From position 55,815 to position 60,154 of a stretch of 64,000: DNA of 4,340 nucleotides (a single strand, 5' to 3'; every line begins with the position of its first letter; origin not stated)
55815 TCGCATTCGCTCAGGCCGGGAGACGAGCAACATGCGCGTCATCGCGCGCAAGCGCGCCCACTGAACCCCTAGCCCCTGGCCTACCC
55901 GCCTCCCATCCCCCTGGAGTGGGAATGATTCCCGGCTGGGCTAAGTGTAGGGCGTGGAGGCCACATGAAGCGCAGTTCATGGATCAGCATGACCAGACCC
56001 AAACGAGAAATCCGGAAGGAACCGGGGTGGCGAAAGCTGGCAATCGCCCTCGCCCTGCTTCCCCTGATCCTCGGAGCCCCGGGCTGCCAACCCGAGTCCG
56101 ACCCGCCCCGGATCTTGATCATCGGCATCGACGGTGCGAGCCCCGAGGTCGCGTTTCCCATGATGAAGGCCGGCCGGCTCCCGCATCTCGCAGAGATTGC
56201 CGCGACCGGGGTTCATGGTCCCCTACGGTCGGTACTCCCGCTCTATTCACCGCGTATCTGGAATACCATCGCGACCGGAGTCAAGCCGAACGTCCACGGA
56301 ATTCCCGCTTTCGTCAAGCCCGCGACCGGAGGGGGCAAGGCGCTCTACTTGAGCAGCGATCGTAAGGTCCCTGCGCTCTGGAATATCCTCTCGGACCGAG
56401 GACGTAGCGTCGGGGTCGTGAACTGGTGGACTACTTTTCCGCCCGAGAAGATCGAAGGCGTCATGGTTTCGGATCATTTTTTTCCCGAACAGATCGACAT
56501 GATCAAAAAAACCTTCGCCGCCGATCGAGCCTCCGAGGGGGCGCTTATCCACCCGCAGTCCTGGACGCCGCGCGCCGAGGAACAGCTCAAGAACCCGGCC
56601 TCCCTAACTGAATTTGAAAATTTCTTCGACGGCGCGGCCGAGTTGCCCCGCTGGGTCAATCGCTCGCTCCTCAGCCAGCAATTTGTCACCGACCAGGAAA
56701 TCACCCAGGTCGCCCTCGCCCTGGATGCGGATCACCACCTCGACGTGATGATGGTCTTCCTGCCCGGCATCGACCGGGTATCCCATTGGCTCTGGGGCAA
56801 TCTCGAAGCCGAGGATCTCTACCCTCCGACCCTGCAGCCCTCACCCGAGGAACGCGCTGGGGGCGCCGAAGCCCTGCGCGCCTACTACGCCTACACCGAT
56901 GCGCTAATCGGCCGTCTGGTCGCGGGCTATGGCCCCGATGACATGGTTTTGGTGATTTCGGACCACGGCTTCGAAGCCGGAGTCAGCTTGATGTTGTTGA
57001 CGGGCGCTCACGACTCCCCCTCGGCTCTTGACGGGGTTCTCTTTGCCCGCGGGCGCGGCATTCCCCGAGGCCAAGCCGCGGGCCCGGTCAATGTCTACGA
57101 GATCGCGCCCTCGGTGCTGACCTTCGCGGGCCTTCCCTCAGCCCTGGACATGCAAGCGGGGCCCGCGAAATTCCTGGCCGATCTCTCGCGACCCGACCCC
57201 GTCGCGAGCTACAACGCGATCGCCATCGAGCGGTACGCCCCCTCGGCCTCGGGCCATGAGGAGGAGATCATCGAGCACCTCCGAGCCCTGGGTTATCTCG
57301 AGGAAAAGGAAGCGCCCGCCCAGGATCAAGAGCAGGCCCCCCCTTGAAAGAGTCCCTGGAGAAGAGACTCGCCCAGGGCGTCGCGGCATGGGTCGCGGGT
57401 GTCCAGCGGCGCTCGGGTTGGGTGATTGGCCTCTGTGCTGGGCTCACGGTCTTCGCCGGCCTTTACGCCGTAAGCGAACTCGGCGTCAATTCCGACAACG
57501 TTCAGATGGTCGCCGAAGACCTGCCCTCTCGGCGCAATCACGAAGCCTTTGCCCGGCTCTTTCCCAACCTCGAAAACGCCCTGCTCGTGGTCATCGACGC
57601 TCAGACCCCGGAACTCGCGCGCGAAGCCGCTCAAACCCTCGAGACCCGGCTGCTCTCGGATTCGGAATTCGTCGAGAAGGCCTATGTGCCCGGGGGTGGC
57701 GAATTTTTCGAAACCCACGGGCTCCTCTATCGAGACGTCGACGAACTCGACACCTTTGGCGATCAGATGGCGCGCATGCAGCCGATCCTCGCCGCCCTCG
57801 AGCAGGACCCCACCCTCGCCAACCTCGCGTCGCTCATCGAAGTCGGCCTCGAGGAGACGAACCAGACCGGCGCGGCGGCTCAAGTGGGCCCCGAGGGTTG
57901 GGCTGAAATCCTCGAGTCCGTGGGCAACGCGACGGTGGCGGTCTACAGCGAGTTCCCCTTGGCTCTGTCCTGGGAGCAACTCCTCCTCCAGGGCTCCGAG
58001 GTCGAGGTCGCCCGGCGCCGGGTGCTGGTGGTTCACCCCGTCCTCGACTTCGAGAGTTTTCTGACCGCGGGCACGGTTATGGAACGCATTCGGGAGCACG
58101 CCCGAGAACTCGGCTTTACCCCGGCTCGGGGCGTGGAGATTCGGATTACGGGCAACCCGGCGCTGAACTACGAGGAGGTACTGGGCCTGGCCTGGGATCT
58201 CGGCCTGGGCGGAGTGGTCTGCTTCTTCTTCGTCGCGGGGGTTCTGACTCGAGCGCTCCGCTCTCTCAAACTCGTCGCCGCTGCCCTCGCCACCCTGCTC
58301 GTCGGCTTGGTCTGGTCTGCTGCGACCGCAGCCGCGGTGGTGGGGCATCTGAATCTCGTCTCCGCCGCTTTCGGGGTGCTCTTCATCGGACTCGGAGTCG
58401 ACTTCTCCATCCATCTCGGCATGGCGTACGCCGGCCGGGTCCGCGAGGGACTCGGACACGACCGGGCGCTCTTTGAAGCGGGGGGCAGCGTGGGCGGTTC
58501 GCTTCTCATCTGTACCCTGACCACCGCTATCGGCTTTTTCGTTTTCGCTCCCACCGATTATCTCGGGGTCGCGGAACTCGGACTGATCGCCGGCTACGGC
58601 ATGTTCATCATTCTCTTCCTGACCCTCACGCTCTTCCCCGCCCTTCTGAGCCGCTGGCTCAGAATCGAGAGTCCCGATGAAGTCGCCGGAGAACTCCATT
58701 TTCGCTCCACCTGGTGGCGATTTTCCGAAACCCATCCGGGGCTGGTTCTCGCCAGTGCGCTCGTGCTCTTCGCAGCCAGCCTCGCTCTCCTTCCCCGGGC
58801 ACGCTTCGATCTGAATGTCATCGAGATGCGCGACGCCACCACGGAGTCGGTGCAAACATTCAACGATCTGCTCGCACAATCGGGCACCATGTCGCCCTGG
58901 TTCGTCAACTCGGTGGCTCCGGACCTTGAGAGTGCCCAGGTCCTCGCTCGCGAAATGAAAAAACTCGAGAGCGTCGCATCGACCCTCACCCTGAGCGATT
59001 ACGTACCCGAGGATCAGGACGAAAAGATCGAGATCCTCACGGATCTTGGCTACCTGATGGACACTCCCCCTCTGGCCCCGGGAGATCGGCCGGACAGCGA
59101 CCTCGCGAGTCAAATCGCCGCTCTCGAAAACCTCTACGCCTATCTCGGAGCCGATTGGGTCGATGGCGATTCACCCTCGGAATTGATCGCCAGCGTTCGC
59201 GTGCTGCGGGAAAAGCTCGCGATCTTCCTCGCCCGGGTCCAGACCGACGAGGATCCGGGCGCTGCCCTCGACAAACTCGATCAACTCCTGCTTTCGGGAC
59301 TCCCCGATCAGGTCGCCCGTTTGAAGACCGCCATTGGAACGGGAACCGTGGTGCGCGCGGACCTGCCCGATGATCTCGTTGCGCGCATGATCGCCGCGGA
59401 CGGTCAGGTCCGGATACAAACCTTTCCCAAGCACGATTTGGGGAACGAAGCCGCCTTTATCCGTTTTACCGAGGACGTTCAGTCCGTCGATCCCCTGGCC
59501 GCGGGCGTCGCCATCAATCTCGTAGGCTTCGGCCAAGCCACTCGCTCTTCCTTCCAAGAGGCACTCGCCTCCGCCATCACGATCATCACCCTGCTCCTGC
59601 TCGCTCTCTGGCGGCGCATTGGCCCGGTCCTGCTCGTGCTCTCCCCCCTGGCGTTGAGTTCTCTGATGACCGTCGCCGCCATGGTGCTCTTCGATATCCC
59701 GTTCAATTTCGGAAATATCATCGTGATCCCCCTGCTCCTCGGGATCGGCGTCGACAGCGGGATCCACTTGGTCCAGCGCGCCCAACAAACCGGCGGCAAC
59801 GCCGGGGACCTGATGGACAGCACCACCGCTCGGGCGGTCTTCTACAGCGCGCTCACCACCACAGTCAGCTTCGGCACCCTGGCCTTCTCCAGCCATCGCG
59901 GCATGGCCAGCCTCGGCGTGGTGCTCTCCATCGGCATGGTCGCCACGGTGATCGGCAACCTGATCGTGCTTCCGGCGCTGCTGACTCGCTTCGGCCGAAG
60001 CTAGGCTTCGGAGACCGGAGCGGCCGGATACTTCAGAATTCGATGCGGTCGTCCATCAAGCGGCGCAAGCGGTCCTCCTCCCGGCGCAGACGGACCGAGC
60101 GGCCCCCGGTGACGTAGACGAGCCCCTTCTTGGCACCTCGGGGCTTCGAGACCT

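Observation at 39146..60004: About 21-kb uninterrupted envelope glycoconjugate/lipid locus with an unrecognised gene combination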

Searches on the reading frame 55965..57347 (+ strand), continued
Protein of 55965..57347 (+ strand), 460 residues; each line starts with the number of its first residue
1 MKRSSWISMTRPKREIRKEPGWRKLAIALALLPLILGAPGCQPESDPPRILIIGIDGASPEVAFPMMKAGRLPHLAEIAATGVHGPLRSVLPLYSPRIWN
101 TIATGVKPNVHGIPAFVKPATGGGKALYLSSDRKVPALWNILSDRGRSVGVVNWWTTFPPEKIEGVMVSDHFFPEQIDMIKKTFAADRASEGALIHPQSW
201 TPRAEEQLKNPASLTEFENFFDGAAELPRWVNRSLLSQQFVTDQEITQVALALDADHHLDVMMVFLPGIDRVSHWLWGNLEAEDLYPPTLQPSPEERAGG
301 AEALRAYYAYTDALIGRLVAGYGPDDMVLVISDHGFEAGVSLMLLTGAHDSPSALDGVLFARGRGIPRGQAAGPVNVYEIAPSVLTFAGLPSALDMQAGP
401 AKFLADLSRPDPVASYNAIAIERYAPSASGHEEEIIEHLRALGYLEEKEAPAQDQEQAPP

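Call 83: find_encoding_contigs(protein=P0177, flank=8000, max_places=1)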
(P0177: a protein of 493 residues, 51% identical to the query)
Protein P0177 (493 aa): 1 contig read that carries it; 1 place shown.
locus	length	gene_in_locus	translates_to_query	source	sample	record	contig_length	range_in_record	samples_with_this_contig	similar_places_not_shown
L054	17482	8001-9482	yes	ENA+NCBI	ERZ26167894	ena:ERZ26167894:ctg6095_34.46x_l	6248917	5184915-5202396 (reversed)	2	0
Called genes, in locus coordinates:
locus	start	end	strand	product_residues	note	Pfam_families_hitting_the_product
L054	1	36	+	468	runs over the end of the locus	PF03062:MBOAT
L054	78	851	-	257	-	PF00535:Glycos_transf_2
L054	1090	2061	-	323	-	PF13489:Methyltransf_23, PF13847:Methyltransf_31 (weak), PF08241:Methyltransf_11, PF08242:Methyltransf_12, PF13649:Methyltransf_25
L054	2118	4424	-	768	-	PF13231:PMT_2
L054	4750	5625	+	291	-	PF00487:FA_desaturase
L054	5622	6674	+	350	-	PF02353:CMAS (weak), PF07021:MetW, PF13489:Methyltransf_23, PF13847:Methyltransf_31, PF08241:Methyltransf_11, PF08242:Methyltransf_12, PF13649:Methyltransf_25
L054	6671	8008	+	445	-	PF01663:Phosphodiest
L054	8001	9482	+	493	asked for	PF01663:Phosphodiest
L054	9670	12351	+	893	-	PF03176:MMPL, PF12349:Sterol-sensing (weak), PF03176:MMPL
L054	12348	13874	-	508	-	PF05833:NFACT_N, PF05670:NFACT-R_1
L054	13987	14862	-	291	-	PF01149:Fapy_DNA_glyco, PF06831:H2TH, PF06827:zf-FPG_IleRS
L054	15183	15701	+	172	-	PF02631:RecX_HTH2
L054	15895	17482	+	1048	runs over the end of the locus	PF00133:tRNA-synt_1, PF09334:tRNA-synt_1g (weak), PF08264:Anticodon_1, PF19302:DUF5915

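Call 84: find_encoding_contigs(protein=P0136, flank=8000, max_places=1)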
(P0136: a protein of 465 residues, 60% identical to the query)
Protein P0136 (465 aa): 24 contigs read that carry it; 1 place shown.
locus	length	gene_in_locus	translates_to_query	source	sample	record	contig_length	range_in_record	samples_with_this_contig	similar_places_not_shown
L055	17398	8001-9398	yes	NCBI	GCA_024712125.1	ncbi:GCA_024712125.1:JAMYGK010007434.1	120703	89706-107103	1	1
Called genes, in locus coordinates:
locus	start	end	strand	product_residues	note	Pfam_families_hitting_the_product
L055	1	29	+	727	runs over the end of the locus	-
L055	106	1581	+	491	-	PF08240:ADH_N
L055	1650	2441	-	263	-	PF00535:Glycos_transf_2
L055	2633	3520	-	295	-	PF13489:Methyltransf_23, PF13649:Methyltransf_25, PF13847:Methyltransf_31, PF08241:Methyltransf_11, PF08242:Methyltransf_12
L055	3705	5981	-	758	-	PF13231:PMT_2 (weak)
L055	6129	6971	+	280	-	PF00487:FA_desaturase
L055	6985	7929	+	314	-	PF13489:Methyltransf_23, PF07021:MetW, PF08241:Methyltransf_11, PF08242:Methyltransf_12, PF13649:Methyltransf_25, PF13847:Methyltransf_31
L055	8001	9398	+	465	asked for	PF01663:Phosphodiest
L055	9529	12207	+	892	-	PF03176:MMPL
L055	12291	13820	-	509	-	PF05833:NFACT_N, PF05670:NFACT-R_1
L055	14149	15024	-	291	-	PF01149:Fapy_DNA_glyco, PF06831:H2TH, PF06827:zf-FPG_IleRS (weak)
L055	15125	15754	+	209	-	-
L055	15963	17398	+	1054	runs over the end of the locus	PF00133:tRNA-synt_1, PF09334:tRNA-synt_1g (weak), PF08264:Anticodon_1, PF19302:DUF5915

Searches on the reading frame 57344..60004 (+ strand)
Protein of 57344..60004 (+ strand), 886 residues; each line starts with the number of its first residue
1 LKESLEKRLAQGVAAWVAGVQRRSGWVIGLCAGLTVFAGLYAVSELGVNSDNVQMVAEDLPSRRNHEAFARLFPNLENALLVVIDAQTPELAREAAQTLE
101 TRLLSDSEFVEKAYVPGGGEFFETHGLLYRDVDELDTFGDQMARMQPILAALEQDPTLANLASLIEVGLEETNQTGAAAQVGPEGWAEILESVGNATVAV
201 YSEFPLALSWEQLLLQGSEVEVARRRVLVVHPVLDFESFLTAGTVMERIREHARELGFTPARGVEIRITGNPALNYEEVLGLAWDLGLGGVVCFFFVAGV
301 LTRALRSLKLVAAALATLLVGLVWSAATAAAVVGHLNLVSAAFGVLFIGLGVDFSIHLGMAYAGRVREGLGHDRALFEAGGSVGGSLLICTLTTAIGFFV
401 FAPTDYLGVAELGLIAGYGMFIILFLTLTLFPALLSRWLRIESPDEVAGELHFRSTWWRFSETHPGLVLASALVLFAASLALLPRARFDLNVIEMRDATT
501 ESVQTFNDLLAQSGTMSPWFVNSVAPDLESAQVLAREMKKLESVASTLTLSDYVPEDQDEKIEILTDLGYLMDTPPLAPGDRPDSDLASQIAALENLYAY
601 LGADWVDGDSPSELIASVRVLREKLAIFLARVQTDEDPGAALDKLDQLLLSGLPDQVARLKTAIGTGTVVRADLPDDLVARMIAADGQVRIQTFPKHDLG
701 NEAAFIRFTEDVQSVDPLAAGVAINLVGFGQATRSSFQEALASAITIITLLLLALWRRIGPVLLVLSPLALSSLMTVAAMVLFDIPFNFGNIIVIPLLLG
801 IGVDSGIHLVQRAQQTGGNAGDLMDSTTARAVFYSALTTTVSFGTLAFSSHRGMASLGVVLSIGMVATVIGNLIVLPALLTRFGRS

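Call 5: search_protein_families(library=pfam, proteins=[window:57344-60004:+], max_evalue=0.01)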
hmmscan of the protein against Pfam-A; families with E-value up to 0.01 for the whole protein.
window:57344-60004:+ (886 aa): 3 families
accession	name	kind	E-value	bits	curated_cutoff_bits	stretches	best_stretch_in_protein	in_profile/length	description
PF03176.21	MMPL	-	4e-28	98.8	20.5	2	246-462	107-323/333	MMPL family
PF12349.14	Sterol-sensing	-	3.8e-06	27.3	22.3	1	310-443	8-141/153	Sterol-sensing domain of SREBP cleavage-activation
PF22278.2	DUF6958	-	0.0095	16.7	27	0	480-540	29-86/90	Family of unknown function (DUF6958)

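Call 7: search_protein_families(library=ncbifam, proteins=[window:57344-60004:+], max_evalue=0.001)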
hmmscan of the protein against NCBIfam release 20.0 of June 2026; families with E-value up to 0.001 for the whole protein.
window:57344-60004:+ (886 aa): 6 families
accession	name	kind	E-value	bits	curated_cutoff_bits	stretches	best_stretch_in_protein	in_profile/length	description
TIGR03480.1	HpnN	hypoth_equivalog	1.1e-249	830.9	751.85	1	14-882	3-858/862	hopanoid biosynthesis associated RND transporter like protein HpnN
NF052374.1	HopndTporHpnN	equivalog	8.8e-173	576.6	1100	1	12-882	4-856/858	hopanoid transporter HpnN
NF045600.2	BstA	equivalog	5.8e-64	216.4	1400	1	14-879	6-893/903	sterol transporter cytoplasmic membrane protein BstA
TIGR00921.1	2A067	subfamily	2.8e-40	138.1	351.9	2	258-435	555-731/733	hydrophobe/amphiphile efflux-3 (HAE3) family transporter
TIGR00833.1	actII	subfamily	2.1e-25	89.2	874.7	2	260-509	149-405/910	MMPL family RND transporter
NF006355.0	PRK08578.1-3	equivalog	0.0003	20.2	421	1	728-872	125-272/290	preprotein translocase subunit SecF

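Call 53: search_solved_structures(query=window:57344-60004:+, max_evalue=1e-10)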
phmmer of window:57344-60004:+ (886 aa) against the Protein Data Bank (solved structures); distinct sequences matched with E-value up to 1e-10: 2.
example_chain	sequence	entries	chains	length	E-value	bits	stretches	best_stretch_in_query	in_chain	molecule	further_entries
5khn_B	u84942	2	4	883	1.3e-108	367.4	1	16-880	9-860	RND transporter | Putative RND superfamily efflux pump membrane protein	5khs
6wu0_B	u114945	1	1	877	2.6e-105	356.5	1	17-881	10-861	Hopanoid biosynthesis associated RND transporter like protein HpnN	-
